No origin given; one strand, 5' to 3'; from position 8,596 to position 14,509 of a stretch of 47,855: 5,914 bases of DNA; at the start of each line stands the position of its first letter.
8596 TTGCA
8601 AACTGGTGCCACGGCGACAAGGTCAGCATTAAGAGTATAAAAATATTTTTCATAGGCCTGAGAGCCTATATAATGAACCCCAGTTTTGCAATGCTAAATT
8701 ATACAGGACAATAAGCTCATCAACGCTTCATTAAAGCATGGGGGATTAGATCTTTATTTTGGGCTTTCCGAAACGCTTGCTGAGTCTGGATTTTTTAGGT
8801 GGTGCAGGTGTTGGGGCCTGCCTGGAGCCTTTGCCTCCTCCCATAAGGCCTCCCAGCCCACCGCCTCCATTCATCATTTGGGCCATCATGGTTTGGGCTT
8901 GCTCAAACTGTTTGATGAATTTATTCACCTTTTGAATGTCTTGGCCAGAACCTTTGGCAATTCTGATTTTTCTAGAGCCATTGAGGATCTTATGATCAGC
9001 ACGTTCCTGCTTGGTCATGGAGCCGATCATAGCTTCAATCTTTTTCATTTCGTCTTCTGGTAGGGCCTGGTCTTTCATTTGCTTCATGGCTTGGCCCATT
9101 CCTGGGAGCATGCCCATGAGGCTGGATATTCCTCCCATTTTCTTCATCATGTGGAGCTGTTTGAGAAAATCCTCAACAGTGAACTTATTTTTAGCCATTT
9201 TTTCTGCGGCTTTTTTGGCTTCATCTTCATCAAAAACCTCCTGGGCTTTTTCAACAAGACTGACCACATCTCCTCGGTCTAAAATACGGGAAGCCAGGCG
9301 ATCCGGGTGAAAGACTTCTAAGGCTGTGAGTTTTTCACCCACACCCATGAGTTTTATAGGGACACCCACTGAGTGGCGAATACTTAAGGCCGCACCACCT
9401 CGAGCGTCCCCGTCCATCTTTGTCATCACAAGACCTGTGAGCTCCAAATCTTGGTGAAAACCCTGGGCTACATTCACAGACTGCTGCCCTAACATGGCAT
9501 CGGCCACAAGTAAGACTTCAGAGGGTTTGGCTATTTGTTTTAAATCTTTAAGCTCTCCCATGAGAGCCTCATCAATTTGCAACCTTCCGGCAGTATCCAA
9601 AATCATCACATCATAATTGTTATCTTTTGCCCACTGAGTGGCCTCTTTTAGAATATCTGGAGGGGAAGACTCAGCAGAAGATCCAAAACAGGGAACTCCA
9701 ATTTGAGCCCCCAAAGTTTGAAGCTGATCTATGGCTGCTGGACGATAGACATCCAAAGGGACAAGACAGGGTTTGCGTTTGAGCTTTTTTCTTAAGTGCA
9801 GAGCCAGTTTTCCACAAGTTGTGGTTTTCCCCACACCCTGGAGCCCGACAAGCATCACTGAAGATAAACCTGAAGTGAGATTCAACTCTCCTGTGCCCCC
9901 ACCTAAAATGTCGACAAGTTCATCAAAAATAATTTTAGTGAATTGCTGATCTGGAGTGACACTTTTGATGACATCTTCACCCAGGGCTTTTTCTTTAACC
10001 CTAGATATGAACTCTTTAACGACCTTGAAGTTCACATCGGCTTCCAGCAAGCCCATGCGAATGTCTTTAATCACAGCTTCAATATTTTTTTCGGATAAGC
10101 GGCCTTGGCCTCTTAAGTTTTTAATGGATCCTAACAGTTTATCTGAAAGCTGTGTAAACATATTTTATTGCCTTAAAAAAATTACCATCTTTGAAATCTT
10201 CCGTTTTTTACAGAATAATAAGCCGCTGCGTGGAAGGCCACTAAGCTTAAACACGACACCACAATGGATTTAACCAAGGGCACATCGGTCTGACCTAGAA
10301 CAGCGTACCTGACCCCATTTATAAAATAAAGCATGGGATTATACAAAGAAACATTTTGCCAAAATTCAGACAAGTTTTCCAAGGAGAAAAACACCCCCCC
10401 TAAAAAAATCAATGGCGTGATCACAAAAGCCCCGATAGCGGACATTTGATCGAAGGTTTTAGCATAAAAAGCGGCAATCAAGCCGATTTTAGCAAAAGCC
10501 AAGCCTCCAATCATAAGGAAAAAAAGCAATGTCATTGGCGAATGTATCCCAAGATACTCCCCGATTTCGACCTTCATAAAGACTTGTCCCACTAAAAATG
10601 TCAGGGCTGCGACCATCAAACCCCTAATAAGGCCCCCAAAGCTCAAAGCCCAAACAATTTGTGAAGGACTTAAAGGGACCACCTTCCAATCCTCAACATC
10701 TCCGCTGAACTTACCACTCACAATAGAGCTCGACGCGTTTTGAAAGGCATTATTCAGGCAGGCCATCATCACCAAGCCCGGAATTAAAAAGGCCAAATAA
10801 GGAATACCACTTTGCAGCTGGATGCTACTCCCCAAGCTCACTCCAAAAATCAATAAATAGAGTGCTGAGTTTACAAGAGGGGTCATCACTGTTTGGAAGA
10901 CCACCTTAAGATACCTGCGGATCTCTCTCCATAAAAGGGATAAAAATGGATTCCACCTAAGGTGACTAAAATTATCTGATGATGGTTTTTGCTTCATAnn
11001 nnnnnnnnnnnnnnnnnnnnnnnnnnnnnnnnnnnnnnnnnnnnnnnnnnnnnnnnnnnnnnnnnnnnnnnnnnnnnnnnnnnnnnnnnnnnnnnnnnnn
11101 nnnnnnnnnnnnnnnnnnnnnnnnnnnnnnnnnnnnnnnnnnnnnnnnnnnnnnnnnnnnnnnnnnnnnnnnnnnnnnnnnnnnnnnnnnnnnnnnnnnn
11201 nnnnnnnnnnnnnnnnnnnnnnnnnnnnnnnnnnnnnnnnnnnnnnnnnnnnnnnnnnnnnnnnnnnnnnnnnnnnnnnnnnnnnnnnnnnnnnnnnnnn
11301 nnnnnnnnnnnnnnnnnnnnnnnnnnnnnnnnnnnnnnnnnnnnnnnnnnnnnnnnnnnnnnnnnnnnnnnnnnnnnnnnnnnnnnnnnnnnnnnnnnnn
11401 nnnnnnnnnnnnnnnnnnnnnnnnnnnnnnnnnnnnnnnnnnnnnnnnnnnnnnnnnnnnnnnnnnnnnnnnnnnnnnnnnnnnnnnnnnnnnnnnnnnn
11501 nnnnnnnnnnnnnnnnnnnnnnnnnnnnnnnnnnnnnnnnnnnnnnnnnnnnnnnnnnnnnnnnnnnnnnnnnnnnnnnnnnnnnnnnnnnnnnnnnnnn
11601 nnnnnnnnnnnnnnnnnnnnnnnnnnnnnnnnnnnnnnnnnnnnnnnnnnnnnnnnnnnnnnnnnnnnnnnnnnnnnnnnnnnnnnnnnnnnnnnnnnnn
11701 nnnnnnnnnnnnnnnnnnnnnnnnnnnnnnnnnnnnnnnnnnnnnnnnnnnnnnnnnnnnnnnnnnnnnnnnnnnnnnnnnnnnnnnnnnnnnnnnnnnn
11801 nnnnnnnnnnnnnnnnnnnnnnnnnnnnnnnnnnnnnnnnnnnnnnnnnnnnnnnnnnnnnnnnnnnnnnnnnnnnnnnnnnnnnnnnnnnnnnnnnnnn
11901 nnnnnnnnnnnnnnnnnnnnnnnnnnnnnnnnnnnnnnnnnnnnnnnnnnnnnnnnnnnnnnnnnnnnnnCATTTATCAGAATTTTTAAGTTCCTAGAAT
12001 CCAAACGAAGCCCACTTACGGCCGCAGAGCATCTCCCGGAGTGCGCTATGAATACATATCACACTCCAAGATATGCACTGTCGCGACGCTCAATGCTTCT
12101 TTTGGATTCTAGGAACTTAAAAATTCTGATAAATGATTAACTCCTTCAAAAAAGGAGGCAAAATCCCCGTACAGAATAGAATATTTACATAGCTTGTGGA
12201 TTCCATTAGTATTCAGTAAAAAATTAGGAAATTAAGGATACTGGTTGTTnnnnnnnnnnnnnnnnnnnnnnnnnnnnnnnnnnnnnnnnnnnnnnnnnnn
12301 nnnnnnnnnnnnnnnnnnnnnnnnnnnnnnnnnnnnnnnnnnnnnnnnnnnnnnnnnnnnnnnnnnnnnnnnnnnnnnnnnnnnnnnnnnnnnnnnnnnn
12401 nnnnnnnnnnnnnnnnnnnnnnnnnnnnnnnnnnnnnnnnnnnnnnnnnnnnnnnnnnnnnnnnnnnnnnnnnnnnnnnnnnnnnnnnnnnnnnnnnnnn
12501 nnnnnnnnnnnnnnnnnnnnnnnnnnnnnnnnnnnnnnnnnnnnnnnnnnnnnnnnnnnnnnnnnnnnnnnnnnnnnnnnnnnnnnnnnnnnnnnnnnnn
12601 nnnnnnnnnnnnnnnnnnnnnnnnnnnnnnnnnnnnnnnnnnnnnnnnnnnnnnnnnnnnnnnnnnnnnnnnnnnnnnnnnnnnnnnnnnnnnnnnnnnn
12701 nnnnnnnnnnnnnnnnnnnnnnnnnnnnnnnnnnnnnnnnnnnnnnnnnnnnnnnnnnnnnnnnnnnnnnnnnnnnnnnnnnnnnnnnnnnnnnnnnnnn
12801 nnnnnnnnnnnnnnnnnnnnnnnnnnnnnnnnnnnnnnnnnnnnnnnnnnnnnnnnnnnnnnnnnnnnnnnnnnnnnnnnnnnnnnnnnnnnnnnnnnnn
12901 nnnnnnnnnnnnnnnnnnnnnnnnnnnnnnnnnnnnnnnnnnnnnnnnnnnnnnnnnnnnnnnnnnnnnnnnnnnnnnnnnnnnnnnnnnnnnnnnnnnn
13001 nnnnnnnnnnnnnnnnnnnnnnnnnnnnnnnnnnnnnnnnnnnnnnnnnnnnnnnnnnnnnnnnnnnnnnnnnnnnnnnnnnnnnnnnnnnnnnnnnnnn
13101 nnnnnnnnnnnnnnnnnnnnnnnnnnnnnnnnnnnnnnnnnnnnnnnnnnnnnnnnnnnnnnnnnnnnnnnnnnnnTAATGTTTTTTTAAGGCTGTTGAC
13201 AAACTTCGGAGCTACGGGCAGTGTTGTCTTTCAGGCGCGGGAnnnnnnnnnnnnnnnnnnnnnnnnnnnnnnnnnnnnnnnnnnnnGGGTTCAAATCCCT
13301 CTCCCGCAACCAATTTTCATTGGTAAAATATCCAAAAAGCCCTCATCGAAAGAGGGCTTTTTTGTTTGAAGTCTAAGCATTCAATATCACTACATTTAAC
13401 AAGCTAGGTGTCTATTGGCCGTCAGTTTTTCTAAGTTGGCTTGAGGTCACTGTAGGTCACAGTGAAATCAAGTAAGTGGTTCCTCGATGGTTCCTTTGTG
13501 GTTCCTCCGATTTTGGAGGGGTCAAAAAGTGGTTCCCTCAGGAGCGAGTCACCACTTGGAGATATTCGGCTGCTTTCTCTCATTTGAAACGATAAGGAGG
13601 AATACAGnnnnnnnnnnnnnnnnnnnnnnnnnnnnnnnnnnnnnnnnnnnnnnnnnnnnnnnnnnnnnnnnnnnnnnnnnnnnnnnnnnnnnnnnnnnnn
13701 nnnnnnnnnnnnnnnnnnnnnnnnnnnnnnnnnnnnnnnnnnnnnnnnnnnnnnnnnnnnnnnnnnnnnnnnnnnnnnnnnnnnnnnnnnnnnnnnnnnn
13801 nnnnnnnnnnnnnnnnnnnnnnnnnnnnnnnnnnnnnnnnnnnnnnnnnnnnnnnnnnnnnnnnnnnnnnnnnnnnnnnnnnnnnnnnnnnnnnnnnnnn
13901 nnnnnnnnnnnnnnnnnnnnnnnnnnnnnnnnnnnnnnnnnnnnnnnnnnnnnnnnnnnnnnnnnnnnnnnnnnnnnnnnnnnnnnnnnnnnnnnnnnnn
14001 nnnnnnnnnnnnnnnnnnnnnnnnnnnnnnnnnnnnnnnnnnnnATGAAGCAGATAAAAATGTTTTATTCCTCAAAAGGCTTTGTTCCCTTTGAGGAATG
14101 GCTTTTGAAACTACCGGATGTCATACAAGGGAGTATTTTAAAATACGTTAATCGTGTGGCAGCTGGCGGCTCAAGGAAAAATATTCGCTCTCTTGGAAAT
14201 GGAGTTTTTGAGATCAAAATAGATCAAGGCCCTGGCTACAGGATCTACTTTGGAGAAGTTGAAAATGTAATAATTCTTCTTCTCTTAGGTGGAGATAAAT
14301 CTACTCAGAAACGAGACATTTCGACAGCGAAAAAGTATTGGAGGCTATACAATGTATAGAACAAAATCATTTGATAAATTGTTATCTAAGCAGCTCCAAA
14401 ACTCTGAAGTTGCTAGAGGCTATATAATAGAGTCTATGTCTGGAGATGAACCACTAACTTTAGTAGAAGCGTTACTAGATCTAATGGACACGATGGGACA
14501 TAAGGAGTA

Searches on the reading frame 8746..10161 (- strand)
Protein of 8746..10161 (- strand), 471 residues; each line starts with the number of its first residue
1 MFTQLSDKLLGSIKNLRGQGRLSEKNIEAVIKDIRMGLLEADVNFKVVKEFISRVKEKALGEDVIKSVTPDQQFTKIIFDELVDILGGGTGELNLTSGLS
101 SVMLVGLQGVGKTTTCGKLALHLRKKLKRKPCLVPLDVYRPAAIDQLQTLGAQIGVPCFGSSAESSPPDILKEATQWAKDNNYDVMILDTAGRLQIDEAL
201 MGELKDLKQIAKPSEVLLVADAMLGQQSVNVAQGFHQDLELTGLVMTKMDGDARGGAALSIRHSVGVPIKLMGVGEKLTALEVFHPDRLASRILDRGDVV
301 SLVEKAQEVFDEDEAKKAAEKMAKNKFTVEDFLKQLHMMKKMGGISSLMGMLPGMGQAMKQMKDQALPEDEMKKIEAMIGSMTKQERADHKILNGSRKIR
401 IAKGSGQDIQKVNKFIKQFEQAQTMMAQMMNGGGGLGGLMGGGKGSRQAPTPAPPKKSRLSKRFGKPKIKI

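Call 11: search_protein_families(library=pfam, proteins=[window:8746-10161:-], max_evalue=0.01)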
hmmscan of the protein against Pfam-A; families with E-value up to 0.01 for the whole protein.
window:8746-10161:- (471 aa): 7 families
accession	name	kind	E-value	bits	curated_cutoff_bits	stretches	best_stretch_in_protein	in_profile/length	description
PF00448.28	SRP54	-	2.1e-72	243.3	22.7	1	101-294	3-195/196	SRP54-type protein, GTPase domain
PF02978.25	SRP_SPB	-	8.2e-32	109.9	27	1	326-426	1-91/91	Signal peptide binding domain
PF02881.24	SRP54_N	-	5e-21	75.1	22.4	1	5-82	1-75/75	SRP54-type protein, helical bundle domain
PF13401.12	AAA_22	-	1.2e-06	29.3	27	1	100-216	6-118/130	AAA domain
PF20720.3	nSTAND3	-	0.0028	17.8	27.2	0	101-126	19-44/155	Novel STAND NTPase 3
PF13191.12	AAA_16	-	0.0036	18.3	32.6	1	99-221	24-139/167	AAA ATPase domain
PF13614.12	AAA_31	-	0.0044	17.4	27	0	109-129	12-32/177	AAA domain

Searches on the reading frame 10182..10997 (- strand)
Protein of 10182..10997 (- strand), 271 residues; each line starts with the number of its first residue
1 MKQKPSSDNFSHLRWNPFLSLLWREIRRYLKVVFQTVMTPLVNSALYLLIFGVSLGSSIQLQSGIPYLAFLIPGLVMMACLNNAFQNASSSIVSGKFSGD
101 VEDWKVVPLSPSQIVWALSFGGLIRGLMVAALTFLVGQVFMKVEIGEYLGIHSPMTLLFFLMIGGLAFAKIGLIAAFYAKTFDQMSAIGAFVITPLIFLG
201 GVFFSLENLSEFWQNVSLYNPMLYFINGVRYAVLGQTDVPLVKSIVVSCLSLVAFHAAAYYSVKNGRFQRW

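Call 11: search_protein_families(library=pfam, proteins=[window:10182-10997:-], max_evalue=0.01)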
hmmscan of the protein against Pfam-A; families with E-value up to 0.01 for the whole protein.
window:10182-10997:- (271 aa): 2 families
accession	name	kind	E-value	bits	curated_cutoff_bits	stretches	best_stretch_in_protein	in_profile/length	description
PF01061.29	ABC2_membrane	-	3.9e-28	98.9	26.9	1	18-233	3-210/211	ABC-2 type transporter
PF12698.13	ABC2_membrane_3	-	9.7e-13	48.3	31.6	1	67-260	160-346/347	ABC-2 family transporter protein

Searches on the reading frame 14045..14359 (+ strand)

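Call 11: search_protein_families(library=pfam, proteins=[window:14045-14359:+], max_evalue=0.01)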
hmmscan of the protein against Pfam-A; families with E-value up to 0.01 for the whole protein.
window:14045-14359:+ (104 aa): 1 family
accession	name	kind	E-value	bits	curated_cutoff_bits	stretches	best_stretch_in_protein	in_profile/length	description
PF05973.20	Gp49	-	2.8e-09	37.4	23.9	1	18-96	1-86/90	Phage derived protein Gp49-like (DUF891)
